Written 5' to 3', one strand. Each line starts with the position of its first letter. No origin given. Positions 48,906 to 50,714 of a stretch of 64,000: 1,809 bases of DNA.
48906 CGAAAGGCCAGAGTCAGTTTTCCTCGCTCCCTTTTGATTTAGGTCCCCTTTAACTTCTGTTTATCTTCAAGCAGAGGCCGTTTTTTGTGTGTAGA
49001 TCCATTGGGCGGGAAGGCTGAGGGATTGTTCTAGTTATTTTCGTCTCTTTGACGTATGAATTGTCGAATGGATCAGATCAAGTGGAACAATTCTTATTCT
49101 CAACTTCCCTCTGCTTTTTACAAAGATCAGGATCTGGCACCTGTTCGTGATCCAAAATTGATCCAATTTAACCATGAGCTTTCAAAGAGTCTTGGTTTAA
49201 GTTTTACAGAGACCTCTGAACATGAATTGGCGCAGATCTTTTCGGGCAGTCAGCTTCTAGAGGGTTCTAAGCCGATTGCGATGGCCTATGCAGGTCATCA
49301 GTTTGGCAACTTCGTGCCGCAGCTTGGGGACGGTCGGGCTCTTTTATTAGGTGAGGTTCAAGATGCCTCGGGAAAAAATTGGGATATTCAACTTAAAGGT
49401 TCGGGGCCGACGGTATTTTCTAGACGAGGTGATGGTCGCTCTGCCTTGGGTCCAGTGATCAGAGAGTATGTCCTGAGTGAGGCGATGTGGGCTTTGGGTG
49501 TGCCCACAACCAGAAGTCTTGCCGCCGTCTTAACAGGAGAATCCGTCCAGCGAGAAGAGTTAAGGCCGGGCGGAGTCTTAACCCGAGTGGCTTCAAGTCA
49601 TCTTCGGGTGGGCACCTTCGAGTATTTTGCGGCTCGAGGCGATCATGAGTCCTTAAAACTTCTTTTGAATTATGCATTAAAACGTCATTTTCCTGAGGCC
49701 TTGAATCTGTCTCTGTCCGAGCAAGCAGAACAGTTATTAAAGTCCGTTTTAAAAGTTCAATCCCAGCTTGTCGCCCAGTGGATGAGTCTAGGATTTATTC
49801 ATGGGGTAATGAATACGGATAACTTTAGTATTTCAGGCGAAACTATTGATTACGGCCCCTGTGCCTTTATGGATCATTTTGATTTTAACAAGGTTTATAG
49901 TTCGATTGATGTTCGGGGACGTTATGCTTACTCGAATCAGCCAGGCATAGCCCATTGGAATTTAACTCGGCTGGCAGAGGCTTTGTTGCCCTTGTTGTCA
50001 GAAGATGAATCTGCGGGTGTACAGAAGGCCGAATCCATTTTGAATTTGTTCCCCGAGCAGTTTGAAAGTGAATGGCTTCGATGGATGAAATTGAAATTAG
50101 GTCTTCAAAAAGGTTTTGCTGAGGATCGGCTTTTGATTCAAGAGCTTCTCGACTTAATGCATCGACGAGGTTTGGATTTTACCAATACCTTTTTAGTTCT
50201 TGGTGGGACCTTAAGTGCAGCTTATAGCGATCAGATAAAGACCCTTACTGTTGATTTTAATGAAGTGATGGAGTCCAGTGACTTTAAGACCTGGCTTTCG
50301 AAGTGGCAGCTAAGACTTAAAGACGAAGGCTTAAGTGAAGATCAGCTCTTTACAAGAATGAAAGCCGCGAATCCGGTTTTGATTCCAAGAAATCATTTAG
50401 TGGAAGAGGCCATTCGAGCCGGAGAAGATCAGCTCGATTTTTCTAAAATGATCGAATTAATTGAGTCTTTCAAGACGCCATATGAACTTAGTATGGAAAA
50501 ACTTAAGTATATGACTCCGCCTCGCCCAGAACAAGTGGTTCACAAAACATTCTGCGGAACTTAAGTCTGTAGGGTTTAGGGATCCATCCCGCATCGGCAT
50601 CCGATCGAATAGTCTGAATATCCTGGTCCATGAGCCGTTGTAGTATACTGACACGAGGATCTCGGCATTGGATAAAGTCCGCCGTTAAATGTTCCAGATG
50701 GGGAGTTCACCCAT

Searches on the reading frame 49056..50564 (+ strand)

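Call 64: search_protein_families(library=pfam, proteins=[window:49056-50564:+], max_evalue=0.00001)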
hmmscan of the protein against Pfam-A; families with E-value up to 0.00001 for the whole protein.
window:49056-50564:+ (502 aa): 1 family
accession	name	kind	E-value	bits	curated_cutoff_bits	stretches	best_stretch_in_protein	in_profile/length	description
PF02696.19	SelO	-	2.5e-115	386.4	22.8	1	7-471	4-464/466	Protein adenylyltransferase SelO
